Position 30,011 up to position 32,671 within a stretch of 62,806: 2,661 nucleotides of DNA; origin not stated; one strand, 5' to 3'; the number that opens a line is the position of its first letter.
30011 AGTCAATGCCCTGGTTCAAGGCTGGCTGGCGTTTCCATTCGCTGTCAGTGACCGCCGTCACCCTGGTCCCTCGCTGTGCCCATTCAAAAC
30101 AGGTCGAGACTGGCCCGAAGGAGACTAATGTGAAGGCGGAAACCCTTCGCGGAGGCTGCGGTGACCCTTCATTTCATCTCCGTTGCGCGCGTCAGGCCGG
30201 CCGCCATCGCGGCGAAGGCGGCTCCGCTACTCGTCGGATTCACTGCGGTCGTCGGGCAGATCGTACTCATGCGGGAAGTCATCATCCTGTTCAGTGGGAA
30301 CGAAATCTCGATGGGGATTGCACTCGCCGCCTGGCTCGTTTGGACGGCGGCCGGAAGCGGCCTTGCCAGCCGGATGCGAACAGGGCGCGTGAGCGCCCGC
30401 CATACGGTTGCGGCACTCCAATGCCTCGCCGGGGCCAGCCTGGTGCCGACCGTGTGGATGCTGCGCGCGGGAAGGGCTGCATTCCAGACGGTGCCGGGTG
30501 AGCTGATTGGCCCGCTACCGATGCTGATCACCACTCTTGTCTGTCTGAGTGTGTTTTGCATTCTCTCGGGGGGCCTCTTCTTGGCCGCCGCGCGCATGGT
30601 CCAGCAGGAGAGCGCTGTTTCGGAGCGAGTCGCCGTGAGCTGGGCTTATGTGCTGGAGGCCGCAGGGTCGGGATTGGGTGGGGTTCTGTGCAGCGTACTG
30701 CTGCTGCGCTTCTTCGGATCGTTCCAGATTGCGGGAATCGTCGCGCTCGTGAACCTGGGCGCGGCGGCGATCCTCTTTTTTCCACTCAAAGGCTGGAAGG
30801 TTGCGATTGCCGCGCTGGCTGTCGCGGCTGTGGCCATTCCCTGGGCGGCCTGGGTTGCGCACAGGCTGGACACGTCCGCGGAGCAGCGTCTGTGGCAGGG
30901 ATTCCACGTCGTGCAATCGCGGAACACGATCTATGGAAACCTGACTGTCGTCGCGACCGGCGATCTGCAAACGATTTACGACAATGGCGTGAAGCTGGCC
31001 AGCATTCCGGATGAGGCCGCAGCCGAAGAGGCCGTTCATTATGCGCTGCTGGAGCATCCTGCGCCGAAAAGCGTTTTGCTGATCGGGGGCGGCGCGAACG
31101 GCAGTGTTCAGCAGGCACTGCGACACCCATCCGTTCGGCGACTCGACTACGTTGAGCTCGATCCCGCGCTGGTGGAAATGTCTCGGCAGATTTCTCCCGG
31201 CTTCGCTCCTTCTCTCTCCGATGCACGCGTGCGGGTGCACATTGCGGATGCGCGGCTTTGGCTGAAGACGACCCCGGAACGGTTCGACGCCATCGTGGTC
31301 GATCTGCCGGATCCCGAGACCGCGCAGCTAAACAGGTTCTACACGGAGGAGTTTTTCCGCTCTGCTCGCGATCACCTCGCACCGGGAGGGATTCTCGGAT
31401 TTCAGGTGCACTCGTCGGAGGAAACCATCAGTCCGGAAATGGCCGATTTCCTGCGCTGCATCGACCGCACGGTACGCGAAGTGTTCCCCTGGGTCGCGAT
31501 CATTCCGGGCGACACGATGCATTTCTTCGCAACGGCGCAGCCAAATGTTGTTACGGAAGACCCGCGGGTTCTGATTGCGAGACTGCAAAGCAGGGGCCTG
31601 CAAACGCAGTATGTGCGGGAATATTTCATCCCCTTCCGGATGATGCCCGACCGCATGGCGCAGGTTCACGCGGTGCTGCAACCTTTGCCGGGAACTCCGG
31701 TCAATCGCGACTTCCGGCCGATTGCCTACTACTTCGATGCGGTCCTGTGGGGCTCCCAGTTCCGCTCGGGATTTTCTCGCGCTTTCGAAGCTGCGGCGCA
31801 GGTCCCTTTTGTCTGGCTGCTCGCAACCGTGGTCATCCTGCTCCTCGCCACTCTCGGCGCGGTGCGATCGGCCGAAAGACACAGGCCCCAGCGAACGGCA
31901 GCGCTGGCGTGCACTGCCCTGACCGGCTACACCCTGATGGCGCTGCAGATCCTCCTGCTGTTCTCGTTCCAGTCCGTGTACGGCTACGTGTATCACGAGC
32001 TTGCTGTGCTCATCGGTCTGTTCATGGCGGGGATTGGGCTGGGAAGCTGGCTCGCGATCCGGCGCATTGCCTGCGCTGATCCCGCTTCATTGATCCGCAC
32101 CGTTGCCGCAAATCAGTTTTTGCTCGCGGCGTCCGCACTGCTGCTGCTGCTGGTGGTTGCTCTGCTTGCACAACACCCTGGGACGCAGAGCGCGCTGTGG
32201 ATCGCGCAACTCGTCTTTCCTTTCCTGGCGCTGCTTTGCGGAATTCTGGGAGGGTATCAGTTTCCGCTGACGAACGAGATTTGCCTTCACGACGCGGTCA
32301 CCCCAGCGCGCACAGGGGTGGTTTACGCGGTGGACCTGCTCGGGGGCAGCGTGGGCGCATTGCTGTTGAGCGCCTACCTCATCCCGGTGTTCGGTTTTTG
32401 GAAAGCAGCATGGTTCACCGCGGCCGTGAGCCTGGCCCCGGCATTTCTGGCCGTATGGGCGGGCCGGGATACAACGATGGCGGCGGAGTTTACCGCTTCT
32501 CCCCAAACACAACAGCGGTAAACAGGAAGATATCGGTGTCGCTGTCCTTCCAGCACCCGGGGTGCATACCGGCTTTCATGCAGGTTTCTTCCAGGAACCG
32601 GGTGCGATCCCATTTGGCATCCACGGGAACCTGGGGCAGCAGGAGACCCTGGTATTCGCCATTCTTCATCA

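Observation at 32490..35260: Radical SAM enzyme with a twin-arginine signal and a Memo-AMMECR1 fusion with a Sec signal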

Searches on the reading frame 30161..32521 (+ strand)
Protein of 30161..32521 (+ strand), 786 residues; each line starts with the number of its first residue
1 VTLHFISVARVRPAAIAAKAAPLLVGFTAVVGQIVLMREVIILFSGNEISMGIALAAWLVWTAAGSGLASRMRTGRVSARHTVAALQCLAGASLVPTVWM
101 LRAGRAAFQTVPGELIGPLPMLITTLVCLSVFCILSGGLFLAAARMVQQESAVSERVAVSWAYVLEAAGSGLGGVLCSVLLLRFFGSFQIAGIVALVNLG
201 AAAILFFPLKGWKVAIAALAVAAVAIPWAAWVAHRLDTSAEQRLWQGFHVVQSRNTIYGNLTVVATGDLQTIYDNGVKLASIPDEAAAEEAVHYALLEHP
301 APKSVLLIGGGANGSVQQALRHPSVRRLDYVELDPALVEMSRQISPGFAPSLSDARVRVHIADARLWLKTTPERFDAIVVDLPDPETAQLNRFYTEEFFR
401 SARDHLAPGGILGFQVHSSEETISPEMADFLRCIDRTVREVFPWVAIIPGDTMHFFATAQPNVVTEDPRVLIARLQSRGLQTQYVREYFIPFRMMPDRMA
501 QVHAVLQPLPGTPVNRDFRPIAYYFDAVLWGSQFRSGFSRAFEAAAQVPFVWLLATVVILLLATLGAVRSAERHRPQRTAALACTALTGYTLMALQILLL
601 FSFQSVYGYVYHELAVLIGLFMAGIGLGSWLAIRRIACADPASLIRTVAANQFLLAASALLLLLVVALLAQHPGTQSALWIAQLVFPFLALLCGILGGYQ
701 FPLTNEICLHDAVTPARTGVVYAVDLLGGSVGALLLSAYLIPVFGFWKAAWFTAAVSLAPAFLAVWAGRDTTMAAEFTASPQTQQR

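Call 5: search_protein_families(library=ncbifam, proteins=[window:30161-32521:+], max_evalue=0.001)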
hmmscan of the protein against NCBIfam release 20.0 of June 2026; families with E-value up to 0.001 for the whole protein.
window:30161-32521:+ (786 aa): 6 families
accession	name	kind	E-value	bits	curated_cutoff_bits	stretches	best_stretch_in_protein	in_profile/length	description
NF002956.0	PRK03612.1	equivalog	7.2e-59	199.5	472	2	52-440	56-436/522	polyamine aminopropyltransferase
NF002010.0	PRK00811.1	equivalog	1e-34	120.1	260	1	251-484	26-264/287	polyamine aminopropyltransferase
TIGR00417.1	speE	equivalog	1.5e-28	99.9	249.55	1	272-446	43-211/271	spermidine synthase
NF002435.0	PRK01581.1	equivalog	4.4e-23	82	537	1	254-422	103-274/374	polyamine aminopropyltransferase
NF037959.1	MFS_SpdSyn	subfamily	7.7e-20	71.1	40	1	65-447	44-411/480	fused MFS/spermidine synthase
NF003380.0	PRK04457.1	equivalog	7.9e-10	38.2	304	1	292-430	60-194/265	polyamine aminopropyltransferase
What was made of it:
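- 30161..32521 (+): Membrane protein of about 14 helices with a central spermidine-synthase-fold domain (786 aa). The domain is predicted to face the periplasm and lacks the aminopropyltransferase catalytic and dcSAM-specific aspartates. NF037959 (fused MFS/spermidine synthase) scores 71 bits against a cut-off of 40 (call 5).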

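Call 6: search_protein_families(library=pfam, proteins=[window:30161-32521:+], max_evalue=0.001)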
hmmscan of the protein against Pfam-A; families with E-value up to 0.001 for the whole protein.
window:30161-32521:+ (786 aa): 1 family
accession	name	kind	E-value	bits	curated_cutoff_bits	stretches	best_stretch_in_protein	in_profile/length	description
PF01564.23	Spermine_synth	-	7.6e-28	97.8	22.9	1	289-449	6-164/186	Spermine/spermidine synthase domain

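Call 54: search_solved_structures(query=window:30161-32521:+, max_evalue=0.001)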
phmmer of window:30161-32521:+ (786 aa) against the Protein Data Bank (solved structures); distinct sequences matched with E-value up to 0.001: 25.
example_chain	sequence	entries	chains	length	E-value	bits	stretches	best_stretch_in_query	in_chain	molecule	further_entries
1uir_A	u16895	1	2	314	7.8e-28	100.6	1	283-487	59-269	Polyamine Aminopropyltransferase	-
3anx_A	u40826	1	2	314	7.9e-28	100.6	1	283-487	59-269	spermidine synthase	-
1iy9_A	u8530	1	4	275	6.7e-22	81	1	253-447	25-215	Spermidine synthase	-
6o65_A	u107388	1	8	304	2.1e-20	76.1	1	271-418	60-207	Spermidine synthase 1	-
1xj5_A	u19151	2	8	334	2.7e-20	75.7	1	271-418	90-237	Spermidine synthase 1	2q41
6o63_A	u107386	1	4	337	2.7e-20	75.7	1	271-418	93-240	Spermidine synthase 1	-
8iyi_A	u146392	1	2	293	4.2e-20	75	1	271-447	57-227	KLLA0B09372p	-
7xif_A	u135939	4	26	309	3.2e-19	72.1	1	258-484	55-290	Polyamine aminopropyltransferase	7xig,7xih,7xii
6o64_A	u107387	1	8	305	3.8e-19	71.9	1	271-418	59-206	Spermidine synthase 2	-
1inl_A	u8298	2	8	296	4.6e-19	71.6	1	261-444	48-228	Spermidine synthase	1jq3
6qmm_B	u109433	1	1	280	4.6e-19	71.6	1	289-454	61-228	Polyamine aminopropyltransferase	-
3bwb_A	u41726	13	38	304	5.3e-19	71.4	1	288-416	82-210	Spermidine synthase | Spermidine synthase, putative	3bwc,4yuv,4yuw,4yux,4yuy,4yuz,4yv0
2o05_A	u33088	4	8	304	1.2e-18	70.3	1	275-485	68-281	Spermidine synthase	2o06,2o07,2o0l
3rw9_A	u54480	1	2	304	1.2e-18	70.3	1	275-485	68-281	Spermidine synthase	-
9q41_A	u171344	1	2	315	1.3e-18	70.1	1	274-485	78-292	Spermidine synthase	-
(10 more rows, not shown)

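Call 60: find_homologous_proteins(query=window:30161-32521:+, max_evalue=1e-10)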
Query window:30161-32521:+ (786 aa): 3210 proteins with E <= 1e-10 among 8000 candidates; the best 120 are listed.
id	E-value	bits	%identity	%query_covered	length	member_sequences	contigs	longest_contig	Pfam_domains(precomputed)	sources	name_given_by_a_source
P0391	0.0e+0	1720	100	100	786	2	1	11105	PF01564.24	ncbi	-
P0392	0.0e+0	1225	73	99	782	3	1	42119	PF01564.24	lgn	-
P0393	0.0e+0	1106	68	96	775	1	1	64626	PF01564.24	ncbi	-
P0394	0.0e+0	1102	66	99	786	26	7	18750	PF01564.24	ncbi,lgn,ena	-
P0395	0.0e+0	1027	63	96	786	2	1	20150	PF01564.24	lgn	-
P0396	0.0e+0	1023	62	97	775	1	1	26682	PF01564.24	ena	-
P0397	0.0e+0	1019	62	97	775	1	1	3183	PF01564.24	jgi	-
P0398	1.7e-298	1010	62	94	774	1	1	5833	PF01564.24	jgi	jgi:spermidine synthase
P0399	2.4e-298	1010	62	97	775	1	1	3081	PF01564.24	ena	-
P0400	4.0e-297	1006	62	97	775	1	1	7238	PF01564.24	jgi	jgi:spermidine synthase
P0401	1.8e-296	1004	62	95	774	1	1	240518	PF01564.24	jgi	jgi:spermidine synthase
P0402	3.5e-296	1003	62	96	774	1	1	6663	PF01564.24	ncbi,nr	ncbi:MAG TPA: fused MFS/spermidine synthase [Terriglobales bacterium]|nr:fused MFS/spermidine syntha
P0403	4.5e-296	1002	62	97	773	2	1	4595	PF01564.24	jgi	-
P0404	1.2e-295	1001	60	95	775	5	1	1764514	PF05175.21,PF01564.24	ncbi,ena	-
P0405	2.1e-295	1000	60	96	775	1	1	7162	PF01564.24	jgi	-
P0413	7.0e-294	995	62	95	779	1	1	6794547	PF01564.24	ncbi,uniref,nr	ncbi:fused MFS/spermidine synthase [Occallatibacter riparius]|uniref:Polyamine aminopropyltransferas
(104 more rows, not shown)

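Call 75: predict_structure(alignment_id=A3)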
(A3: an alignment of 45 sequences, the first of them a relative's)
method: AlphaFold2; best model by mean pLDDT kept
length: 786 residues; sequences in the alignment: 45
mean_pLDDT: 80.8   pTM: 0.82
mean pLDDT of the five models: 80.8, 78.4, 78.0, 73.9, 69.4
residues with pLDDT >= 90: 219; 70-90: 431; 50-70: 98; < 50: 38
segments of 3 or more residues with pLDDT < 50: 1-13, 385-389, 522-535, 783-786
pLDDT, mean of each block of 10 residues (from residue 1): 33 67 92 85 64 86 91 72 90 87 71 57 83 92 90 87 94 88 81 88 79 74 78 76 76 71 83 74 83 85 92 87 93 83 79 91 82 93 56 80 92 80 69 89 90 89 89 87 83 86 83 72 45 52 73 88 78 76 92 91 71 81 95 84 89 94 86 63 85 93 88 63 93 86 84 90 87 70 47
secondary structure, 60 per line:
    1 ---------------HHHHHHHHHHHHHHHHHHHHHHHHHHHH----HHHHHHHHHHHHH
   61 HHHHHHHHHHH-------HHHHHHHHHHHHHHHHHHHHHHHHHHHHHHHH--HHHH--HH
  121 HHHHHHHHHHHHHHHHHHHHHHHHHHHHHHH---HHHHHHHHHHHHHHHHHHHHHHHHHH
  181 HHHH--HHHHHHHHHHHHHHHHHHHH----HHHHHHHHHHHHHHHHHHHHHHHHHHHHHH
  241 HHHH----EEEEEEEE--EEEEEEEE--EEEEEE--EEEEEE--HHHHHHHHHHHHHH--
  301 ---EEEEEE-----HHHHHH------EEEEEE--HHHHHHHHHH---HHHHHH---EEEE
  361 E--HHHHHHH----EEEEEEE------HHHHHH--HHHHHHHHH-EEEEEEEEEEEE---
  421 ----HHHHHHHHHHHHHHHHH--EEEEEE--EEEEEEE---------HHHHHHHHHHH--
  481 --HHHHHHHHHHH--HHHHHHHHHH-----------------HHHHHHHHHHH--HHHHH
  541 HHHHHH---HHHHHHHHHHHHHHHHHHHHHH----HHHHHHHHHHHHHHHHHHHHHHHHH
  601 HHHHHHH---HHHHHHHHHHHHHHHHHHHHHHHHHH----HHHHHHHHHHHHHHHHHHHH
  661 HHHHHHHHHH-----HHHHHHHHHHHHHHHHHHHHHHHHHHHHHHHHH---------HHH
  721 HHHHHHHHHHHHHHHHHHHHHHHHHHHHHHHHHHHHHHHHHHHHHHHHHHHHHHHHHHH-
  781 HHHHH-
elements in order (helices of 4 or more, strands of 3 or more residues): H16-43 H48-71 H79-110 H113-116 H119-151 H155-184 H187-206 H211-244 E249-256 E259-266 E269-274 E277-282 H285-298 E304-309 H315-320 E327-332 H335-344 H348-353 E357-361 H364-370 E375-381 H388-393 H396-404 E406-417 H425-441 E444-449 E452-458 H468-478 H483-493 H496-505 H523-533 H536-546 H550-571 H576-607 H611-636 H641-670 H676-708 H718-779 H781-785
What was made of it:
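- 30161..32521 (+): The AlphaFold model has pLDDT 80.8 and shows 7 helices, then the domain, then 6-7 helices (call 75).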

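Call 77: fold_search(model_id=the predicted structure, library=pdb)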
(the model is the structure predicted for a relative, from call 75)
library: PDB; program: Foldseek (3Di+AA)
matches with E <= 10: 1209; with E <= 0.001: 132
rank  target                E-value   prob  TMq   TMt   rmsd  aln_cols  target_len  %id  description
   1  1uir_A                1.9e-13  1.00  0.31  0.74   3.2       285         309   27  Crystal Structure of Polyamine Aminopropyltransfease from Thermus thermophilus (released 2003-08-05)
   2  1uir_B                2.5e-13  1.00  0.30  0.72   3.7       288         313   28  Crystal Structure of Polyamine Aminopropyltransfease from Thermus thermophilus (released 2003-08-05)
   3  3anx_A                2.6e-12  1.00  0.30  0.72   3.4       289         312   27  Crystal structure of triamine/agmatine aminopropyltransferase (SPEE) from thermus thermophilus, complexed with MTA (released 2011-04-13)
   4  3anx_B                7.0e-12  1.00  0.30  0.72   3.5       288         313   28  Crystal structure of triamine/agmatine aminopropyltransferase (SPEE) from thermus thermophilus, complexed with MTA (released 2011-04-13)
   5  7xih_B                3.9e-11  1.00  0.27  0.69   5.1       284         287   24  Crystal structure of the aminopropyltransferase, SpeE from hyperthermophilic crenarchaeon, Pyrobaculum calidifontis in (released 2022-06-15)
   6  7xif_A                4.2e-11  1.00  0.28  0.71   5.0       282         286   23  Crystal structure of the aminopropyltransferase, SpeE from hyperthermophilic crenarchaeon, Pyrobaculum calidifontis in (released 2022-06-15)
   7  7xif_D                4.5e-11  1.00  0.27  0.69   5.1       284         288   24  Crystal structure of the aminopropyltransferase, SpeE from hyperthermophilic crenarchaeon, Pyrobaculum calidifontis in (released 2022-06-15)
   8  3o4f_D                1.0e-10  1.00  0.28  0.73   3.7       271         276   22  Crystal Structure of Spermidine Synthase from E. coli (released 2010-08-18)
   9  1inl_C                1.3e-10  1.00  0.29  0.73   3.6       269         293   21  Crystal Structure of Spermidine Synthase from Thermotoga Maritima (released 2001-11-21)
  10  2o06_A                1.4e-10  1.00  0.28  0.70   4.2       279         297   21  Human spermidine synthase (released 2006-12-12)
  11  6bq2_B                1.6e-10  1.00  0.29  0.75   3.0       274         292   23  Crystal structure of Medicago truncatula Thermospermine Synthase (MtTSPS) (released 2018-02-28)
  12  6bq6_A                1.8e-10  1.00  0.30  0.76   2.9       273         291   23  Crystal structure of Medicago truncatula Thermospermine Synthase (MtTSPS) in complex with thermospermine (released 2018-02-28)
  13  6bq2_A                1.9e-10  1.00  0.29  0.76   2.9       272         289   22  Crystal structure of Medicago truncatula Thermospermine Synthase (MtTSPS) (released 2018-02-28)
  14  2o06_B                2.8e-10  1.00  0.29  0.73   3.7       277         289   20  Human spermidine synthase (released 2006-12-12)
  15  1jq3_A                2.9e-10  1.00  0.28  0.71   3.6       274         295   21  Crystal Structure of Spermidine Synthase in Complex with Transition State Analogue AdoDATO (released 2001-11-21)
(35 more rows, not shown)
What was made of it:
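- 30161..32521 (+): Foldseek matches 1UIR with a target-normalised TM-score of 0.74 (call 77).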
